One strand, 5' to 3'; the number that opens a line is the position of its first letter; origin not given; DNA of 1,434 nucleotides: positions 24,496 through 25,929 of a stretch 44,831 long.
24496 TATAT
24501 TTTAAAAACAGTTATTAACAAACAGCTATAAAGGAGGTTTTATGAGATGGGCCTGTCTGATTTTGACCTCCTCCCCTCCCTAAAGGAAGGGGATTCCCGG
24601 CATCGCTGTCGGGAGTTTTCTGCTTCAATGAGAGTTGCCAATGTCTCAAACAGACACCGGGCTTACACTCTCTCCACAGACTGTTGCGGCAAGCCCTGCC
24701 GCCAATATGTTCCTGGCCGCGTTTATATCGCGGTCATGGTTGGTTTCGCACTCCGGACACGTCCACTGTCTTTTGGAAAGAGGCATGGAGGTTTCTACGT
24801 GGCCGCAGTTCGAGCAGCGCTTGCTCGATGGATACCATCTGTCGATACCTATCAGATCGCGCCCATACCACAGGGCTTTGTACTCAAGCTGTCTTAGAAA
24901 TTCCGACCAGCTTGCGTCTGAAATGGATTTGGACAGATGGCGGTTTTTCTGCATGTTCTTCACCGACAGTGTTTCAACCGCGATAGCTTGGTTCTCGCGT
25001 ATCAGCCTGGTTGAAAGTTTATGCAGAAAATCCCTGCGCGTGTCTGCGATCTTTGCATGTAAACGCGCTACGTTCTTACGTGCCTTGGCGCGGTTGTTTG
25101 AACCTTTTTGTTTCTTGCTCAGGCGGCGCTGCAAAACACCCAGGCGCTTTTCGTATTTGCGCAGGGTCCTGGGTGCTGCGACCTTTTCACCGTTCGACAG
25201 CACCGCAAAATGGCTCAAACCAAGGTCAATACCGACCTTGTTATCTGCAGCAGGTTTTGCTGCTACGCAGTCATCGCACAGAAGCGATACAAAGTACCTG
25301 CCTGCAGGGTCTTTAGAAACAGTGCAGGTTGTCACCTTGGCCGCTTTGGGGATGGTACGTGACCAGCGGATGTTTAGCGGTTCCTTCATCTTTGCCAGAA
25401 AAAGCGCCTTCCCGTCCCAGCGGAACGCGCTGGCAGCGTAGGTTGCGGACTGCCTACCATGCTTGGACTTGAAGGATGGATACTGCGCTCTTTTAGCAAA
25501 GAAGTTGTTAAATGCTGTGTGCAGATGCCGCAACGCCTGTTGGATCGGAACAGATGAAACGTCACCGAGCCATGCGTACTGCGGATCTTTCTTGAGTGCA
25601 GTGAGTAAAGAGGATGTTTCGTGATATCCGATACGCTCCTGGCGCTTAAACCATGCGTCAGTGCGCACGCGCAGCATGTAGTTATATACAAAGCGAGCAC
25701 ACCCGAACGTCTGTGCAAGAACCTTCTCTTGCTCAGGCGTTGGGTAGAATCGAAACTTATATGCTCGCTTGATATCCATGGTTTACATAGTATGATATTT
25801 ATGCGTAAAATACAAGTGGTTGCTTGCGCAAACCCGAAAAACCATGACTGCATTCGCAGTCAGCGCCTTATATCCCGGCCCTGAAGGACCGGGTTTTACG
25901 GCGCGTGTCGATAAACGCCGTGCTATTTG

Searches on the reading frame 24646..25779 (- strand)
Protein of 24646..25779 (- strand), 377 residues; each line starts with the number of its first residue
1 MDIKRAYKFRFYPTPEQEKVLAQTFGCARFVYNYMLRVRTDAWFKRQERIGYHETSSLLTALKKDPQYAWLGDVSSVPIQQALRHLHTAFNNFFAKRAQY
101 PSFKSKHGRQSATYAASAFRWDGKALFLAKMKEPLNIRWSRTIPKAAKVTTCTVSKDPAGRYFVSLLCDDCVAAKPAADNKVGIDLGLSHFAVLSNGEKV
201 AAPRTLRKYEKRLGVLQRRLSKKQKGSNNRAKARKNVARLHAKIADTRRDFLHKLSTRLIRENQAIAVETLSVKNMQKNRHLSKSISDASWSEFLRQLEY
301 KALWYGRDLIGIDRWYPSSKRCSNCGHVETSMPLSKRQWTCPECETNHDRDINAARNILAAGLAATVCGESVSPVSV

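Call 31: search_protein_families(library=pfam, proteins=[window:24646-25779:-], max_evalue=0.001)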
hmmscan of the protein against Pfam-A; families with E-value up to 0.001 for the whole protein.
window:24646-25779:- (377 aa): 3 families
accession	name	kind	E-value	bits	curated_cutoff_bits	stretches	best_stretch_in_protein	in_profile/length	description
PF01385.25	OrfB_IS605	-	2.2e-32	112.2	30.5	1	173-279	10-119/120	Probable transposase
PF07282.18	Cas12f1-like_TNB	-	3e-26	91.8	26.3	1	291-358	1-60/60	Cas12f1-like, TNB domain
PF12323.14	HTH_OrfB_IS605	-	1.5e-21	76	21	1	1-46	1-45/47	Helix-turn-helix domain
